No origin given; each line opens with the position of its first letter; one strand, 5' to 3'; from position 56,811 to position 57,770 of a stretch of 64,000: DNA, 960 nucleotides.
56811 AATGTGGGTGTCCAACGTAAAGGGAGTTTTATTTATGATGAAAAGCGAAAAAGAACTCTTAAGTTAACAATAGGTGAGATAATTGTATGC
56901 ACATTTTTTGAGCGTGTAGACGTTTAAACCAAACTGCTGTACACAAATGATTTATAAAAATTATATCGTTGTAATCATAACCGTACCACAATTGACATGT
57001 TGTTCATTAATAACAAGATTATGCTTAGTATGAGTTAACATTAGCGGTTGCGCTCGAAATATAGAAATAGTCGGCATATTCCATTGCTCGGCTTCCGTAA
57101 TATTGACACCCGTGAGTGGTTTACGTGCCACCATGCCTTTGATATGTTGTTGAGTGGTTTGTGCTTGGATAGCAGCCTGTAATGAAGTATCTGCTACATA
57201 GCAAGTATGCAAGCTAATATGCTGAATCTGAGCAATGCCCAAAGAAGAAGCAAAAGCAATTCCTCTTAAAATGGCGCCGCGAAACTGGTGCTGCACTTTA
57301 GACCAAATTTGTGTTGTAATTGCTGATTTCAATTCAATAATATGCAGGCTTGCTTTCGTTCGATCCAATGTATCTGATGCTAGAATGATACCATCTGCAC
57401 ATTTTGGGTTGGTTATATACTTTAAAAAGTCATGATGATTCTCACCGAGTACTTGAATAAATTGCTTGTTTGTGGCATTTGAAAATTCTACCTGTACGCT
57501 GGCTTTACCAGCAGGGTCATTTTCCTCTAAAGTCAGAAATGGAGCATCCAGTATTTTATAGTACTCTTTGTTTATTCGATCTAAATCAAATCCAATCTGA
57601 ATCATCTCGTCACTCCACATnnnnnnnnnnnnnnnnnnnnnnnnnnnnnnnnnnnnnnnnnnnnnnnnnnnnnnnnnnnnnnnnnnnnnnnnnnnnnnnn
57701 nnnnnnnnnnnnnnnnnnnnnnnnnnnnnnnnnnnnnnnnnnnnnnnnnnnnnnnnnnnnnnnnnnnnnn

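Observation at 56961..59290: AT-rich two-gene island: ABC-type ATPase plus PD-(D/E)XK-like nuclease, a candidate anti-phage system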

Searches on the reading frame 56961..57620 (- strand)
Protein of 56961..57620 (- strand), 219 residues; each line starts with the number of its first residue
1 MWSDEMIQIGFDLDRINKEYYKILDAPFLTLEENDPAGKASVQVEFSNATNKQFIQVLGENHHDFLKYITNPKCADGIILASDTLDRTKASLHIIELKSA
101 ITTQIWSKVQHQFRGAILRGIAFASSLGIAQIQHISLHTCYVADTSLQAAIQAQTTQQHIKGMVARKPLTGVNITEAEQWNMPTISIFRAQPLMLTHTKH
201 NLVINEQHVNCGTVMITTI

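Call 3: search_protein_families(library=pfam, proteins=[window:56961-57620:-], max_evalue=1)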
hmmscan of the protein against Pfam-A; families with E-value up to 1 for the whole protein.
window:56961-57620:- (219 aa): 2 families
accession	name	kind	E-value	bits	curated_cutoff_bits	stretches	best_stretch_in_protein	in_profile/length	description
PF03710.21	GlnE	-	0.013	15.4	24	1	98-160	55-114/252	Glutamate-ammonia ligase adenylyltransferase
PF14492.12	EFG_III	-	0.074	13.6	27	0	136-163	24-51/75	Elongation Factor G, domain III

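Call 4: search_protein_families(library=padloc, proteins=[window:56961-57620:-], max_evalue=1)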
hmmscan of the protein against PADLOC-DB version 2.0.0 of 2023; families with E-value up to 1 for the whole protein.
window:56961-57620:- (219 aa): 0 families

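Call 5: search_protein_families(library=ncbifam, proteins=[window:56961-57620:-], max_evalue=1)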
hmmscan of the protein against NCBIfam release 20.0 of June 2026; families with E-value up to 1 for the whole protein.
window:56961-57620:- (219 aa): 1 family
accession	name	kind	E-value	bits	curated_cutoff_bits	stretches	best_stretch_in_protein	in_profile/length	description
NF007769.1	PRK10455.1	equivalog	0.02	15.2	174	0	48-105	61-118/160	ATP-independent periplasmic protein-refolding chaperone Spy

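Call 9: find_homologous_proteins(query=window:56961-57605:-, max_evalue=0.001)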
Query window:56961-57605:- (214 aa): 2 proteins with E <= 0.001 among 113 candidates.
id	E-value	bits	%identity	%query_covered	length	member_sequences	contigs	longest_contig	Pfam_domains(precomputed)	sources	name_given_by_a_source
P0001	1.6e-137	473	100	100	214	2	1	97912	-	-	-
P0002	6.9e-120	416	88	100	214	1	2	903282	-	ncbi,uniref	ncbi:hypothetical protein [Paenibacillus wenxiniae]|uniref:Restriction endonuclease n=1 Tax=Paenibac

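Call 21: search_protein_representatives(protein=window:56961-57605:-)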
Query: 214 residues. Proteins with E-value up to 0.001 (for the whole library): 152; up to 1e-10: 16; up to 1e-30: 4. The best 150 are listed.
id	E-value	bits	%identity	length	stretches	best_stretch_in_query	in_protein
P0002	2.2e-120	415.5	88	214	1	1-214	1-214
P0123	1.3e-36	142.1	40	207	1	1-186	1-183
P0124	6.2e-36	139.9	38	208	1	1-209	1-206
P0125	2.1e-35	138.2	40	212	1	2-211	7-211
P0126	4.3e-30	120.9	36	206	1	1-210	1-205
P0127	1.3e-29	119.3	38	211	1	1-192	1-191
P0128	4.7e-29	117.5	37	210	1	2-194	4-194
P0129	1.3e-27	112.8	35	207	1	1-194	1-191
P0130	4.0e-27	111.2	35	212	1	1-210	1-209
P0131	5.1e-26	107.6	39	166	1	1-164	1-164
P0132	3.3e-24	101.6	35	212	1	1-197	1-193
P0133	1.2e-23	99.8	34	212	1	1-193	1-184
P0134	2.4e-23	98.8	34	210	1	1-185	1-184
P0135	4.1e-18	81.8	29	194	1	27-183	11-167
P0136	5.9e-12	61.7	38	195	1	18-139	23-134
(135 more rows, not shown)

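Call 24: search_protein_families(library=padloc, alignment_id=A1, max_evalue=0.01)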
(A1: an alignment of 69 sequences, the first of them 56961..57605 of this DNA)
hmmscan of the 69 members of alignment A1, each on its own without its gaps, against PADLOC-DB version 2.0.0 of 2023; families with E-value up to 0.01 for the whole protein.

A. member 1, window:56961-57605:- (214 aa): 0 families

B. families by the number of members that match (of 69 scanned): 6 families
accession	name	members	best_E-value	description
PDLC04668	PDC-M47B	3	6e-05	-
PDLC04841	PDC-S04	1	0.00033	-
PDLC04563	PDC-M29B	1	0.001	-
PDLC04842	PDC-S04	1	0.0029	-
PDLC04667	PDC-M47B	1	0.0029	-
PDLC04037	PD-T4-4_B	1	0.0097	-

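Call 25: search_protein_families(library=pfam, alignment_id=A1, max_evalue=0.01)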
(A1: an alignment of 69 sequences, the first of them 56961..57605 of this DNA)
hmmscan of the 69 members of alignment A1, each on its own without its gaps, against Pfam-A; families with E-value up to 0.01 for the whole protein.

A. member 1, window:56961-57605:- (214 aa): 0 families

B. families by the number of members that match (of 69 scanned): 2 families
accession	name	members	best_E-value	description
PF13420.13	Acetyltransf_4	1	0.0023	Acetyltransferase (GNAT) domain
PF16855.10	Soc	1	0.0075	Small outer capsid protein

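Call 27: find_homologous_proteins(query=A1, max_evalue=0.001)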
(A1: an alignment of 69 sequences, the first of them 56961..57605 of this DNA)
Query A1 (69 sequences) (214 aa, profile of the alignment): 27 proteins with E <= 0.001 among 2528 candidates.
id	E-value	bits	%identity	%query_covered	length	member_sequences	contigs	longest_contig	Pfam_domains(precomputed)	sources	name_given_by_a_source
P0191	1.4e-55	206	27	80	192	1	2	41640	-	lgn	-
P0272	5.7e-55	204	33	79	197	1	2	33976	-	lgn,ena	-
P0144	7.4e-54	200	41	36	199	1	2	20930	-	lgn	-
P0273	2.3e-51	192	29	67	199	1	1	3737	-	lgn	-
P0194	4.2e-51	191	28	58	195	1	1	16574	-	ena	-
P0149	2.7e-48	182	30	76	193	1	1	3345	-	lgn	-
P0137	1.1e-47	180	32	86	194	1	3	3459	-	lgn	-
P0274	1.4e-47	180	36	47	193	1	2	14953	-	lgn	-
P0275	1.8e-46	176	30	36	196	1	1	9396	-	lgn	-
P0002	1.9e-46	176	88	100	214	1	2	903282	-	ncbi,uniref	ncbi:hypothetical protein [Paenibacillus wenxiniae]|uniref:Restriction endonuclease n=1 Tax=Paenibac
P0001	4.8e-46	175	100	100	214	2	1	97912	-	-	-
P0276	2.8e-45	172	30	62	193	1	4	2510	-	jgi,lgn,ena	-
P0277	3.8e-45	172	28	69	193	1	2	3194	-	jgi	jgi:hypothetical protein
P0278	1.1e-44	170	28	74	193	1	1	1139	-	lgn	-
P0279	6.5e-44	168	35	57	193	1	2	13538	-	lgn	-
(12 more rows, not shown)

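Call 33: predict_structure(alignment_id=A1)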
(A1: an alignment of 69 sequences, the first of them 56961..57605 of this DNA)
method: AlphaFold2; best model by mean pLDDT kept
length: 214 residues; sequences in the alignment: 69
mean_pLDDT: 93.9   pTM: 0.89
mean pLDDT of the five models: 93.9, 93.6, 93.1, 93.0, 92.8
residues with pLDDT >= 90: 182; 70-90: 27; 50-70: 5; < 50: 0
segments of 3 or more residues with pLDDT < 50: none
pLDDT, mean of each block of 10 residues (from residue 1): 91 96 95 96 96 77 86 97 98 97 96 96 97 98 93 91 89 95 93 98 97 93
secondary structure, 60 per line:
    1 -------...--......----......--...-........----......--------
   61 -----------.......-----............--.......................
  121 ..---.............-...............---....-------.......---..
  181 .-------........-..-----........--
elements in order: E16-18 E23-28 E35-42 E47-52 E72-78 E84-95 H98-122 E126-138 H140-154 H158-161 H169-175 E179-181 E189-196 E205-212

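Call 35: find_related_loci(query=window:56961-57605:-, collection=genome_contigs, flank=10000)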
Query window:56961-57605:- (214 aa) in genome_contigs; peptide patterns used: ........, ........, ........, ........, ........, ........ (x = any residue, [..] = any of these).
79 stretches matched a pattern; 1 encode a relative of the query (tblastn E <= 1e-3); 1 distinct loci.
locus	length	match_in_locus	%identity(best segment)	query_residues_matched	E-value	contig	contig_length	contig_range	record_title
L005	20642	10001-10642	88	1-214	2e-129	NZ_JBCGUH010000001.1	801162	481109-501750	Paenibacillus wenxiniae strain DSM 100576 100576_scaffold1, whole genome shotgun sequence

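Call 36: fold_search(model_id=the predicted structure, library=pdb)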
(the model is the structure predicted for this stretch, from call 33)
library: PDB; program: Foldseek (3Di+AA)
matches with E <= 10: 245; with E <= 0.001: 0
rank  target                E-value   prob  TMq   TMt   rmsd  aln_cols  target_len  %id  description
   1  6euv_C                6.2e-02  0.16  0.22  0.18  19.6       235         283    8  Structure of the midlink and cap-binding domains of influenza A polymerase PB2 subunit with a bound azaindole cap-bind (released 2017-12-13)
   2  4es5_D                9.4e-02  0.18  0.16  0.20  13.4       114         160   11  Crystal structure of the cap-binding domain of polymerase basic protein 2 from influenza virus A/Bar-headed Gs/Qinghai (released 2013-03-06)
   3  6euv_F                1.1e-01  0.14  0.22  0.18  19.4       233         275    9  Structure of the midlink and cap-binding domains of influenza A polymerase PB2 subunit with a bound azaindole cap-bind (released 2017-12-13)
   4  7oba_E                2.3e-01  0.25  0.14  0.14   6.9        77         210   12  Cryo-EM structure of human RNA Polymerase I in complex with RRN3 (released 2021-12-08)
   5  5fmm                  2.3e-01  0.16  0.17  0.10  14.4       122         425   12  crystal structure of the mid, cap-binding, mid-link and 627 domains from avian influenza a virus polymerase PB2 subunit  (released 2016-01-13)
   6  8j1c_D                2.9e-01  0.03  0.14  0.10  16.8       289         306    6  Structure of amino acid dehydrogenase in complex with NADP (released 2023-08-16)
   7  5eg7                  3.2e-01  0.11  0.21  0.26  17.3       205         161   10  The cap binding site of influenza virus protein PB2 as a drug target (released 2016-02-10)
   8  5m3h_C                4.1e-01  0.08  0.14  0.05  13.6       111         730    9  Bat influenza A/H17N10 polymerase bound to four heptad repeats of serine 5 phosphorylated Pol II CTD (released 2016-12-21)
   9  8vx9_A                4.6e-01  0.20  0.27  0.23   8.8       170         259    9  Structure of HamAB apo complex from the Escherichia coli Hachiman defense system (released 2024-03-13)
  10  4wsb_C                4.9e-01  0.07  0.14  0.05  13.7       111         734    9  Bat Influenza A polymerase with bound vRNA promoter (released 2014-11-19)
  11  6evk_C                5.2e-01  0.08  0.14  0.05  13.8       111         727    9  Crystal structure of bat influenza A/H17N10 polymerase with viral RNA promoter and cap analogue m7GTP (released 2017-12-13)
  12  7xme_B                6.2e-01  0.13  0.17  0.23  11.9       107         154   13  Structure of Influenza A virus polymerase basic protein 2 (PB2) with an azazindole derivative (released 2023-05-03)
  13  4or4_A                6.2e-01  0.07  0.12  0.15  13.2       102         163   11  Structure of Influenza B PB2 cap-binding domain with Q325F mutation complex with m7GDP (released 2015-02-25)
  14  7qtl_C                6.5e-01  0.10  0.16  0.06  12.4       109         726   10  Influenza A/H7N9 polymerase elongation complex (released 2022-12-28)
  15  3pp9_A                6.5e-01  0.07  0.17  0.20  15.1       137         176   11  1.6 Angstrom resolution crystal structure of putative streptothricin acetyltransferase from Bacillus anthracis str. Am (released 2011-01-12)
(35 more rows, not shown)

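Call 45: list_cluster_members(proteins=[P0002, P0004, P0001])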
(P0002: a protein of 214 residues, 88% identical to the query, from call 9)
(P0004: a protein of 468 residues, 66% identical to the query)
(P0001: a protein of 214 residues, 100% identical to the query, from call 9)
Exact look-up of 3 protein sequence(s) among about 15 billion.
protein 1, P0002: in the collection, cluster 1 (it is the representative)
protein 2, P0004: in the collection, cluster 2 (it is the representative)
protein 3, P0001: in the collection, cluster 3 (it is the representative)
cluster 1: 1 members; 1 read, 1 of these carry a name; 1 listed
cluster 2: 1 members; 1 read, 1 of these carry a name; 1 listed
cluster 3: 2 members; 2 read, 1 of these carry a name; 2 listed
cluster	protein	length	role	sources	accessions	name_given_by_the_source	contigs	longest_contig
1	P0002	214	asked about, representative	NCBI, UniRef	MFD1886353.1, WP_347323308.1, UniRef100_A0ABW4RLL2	hypothetical protein [Paenibacillus wenxiniae] | Restriction endonuclease n=1 Tax=Paenibacillus wenxiniae TaxID=1636843 ...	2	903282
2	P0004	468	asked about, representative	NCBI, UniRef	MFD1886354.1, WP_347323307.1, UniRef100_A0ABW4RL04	AAA family ATPase [Paenibacillus wenxiniae] | AAA family ATPase n=1 Tax=Paenibacillus wenxiniae TaxID=1636843 RepID=A0ABW4RL04_9BACL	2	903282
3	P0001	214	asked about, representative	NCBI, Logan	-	-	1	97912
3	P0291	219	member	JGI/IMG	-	hypothetical protein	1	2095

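Call 60: search_solved_structures(query=A1, max_evalue=1)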
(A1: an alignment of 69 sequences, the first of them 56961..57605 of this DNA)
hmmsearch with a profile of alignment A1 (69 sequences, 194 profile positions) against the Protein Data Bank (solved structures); distinct sequences matched with E-value up to 1: 0.

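Call 67: search_protein_families(library=padloc, alignment_id=A4, max_evalue=0.01)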
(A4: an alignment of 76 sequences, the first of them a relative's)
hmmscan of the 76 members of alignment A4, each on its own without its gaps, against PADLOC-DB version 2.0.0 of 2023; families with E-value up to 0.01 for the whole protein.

A. member 1, P0198 (133 aa): 0 families

B. families by the number of members that match (of 76 scanned): 10 families
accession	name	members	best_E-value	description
PDLC04035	PD-T4-4_B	2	9e-05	-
PDLC04668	PDC-M47B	2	0.0046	-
PDLC04037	PD-T4-4_B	1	0.00014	-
PDLC03453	REase_II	1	0.0035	Type II restriction enzyme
PDLC04665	PDC-M47B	1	0.0055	-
PDLC01951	CARF9--CARF_HEPN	1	0.0058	-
PDLC04563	PDC-M29B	1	0.006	-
PDLC04447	PDC-M14A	1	0.0064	-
PDLC02603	DrmC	1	0.0065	DrmC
PDLC04334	PDC-M02B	1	0.008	-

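Call 68: fold_search(model_id=the predicted structure, library=viral)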
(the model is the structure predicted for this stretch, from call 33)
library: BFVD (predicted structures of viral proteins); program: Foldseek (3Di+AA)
matches with E <= 10: 398; with E <= 0.001: 0
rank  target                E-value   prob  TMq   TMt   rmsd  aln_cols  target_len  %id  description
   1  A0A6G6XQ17            2.9e-03  0.75  0.23  0.19  15.7       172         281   16  (no name in the UniProt tables at hand)
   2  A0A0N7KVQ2            3.0e-02  0.47  0.25  0.30   9.6       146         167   16  (no name in the UniProt tables at hand)
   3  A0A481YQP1            4.8e-02  0.38  0.22  0.19  15.2       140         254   10  Uncharacterized protein [Marseillevirus LCMAC101]
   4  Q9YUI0                5.8e-02  0.47  0.21  0.24   7.5       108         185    8  UL76 protein (Fragment) [Rhesus cytomegalovirus (strain 68-1)]
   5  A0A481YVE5            6.5e-02  0.57  0.24  0.26   5.5        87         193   17  Uncharacterized protein [Marseillevirus LCMAC102]
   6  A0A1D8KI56            9.2e-02  0.15  0.16  0.16  11.6       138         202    8  Uncharacterized protein [Synechococcus phage S-CAM1]
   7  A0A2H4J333            1.0e-01  0.23  0.20  0.22  16.0       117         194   12  Uncharacterized protein [uncultured Caudovirales phage]
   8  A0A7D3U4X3            1.1e-01  0.23  0.21  0.24  12.8       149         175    3  (no name in the UniProt tables at hand)
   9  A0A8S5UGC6            2.0e-01  0.06  0.15  0.18  18.3       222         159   11  Uncharacterized protein [Myoviridae sp. ctshb19]
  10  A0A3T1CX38            2.2e-01  0.15  0.19  0.05   9.1       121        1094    9  Uncharacterized protein [Acanthamoeba castellanii medusavirus J1]
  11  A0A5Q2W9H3            2.7e-01  0.16  0.19  0.20   6.8        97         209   15  (no name in the UniProt tables at hand)
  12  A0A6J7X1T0            3.0e-01  0.21  0.23  0.30  10.7       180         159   12  Uncharacterized protein [uncultured Caudovirales phage]
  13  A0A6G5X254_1          3.2e-01  0.20  0.19  0.05  10.3       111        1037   14  RNA-directed RNA polymerase L [Bern perch virus]
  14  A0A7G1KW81            3.4e-01  0.06  0.12  0.10  12.1        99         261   11  (no name in the UniProt tables at hand)
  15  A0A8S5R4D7            3.6e-01  0.15  0.21  0.20  10.5       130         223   11  Uncharacterized protein [Podoviridae sp. ct8nN1]
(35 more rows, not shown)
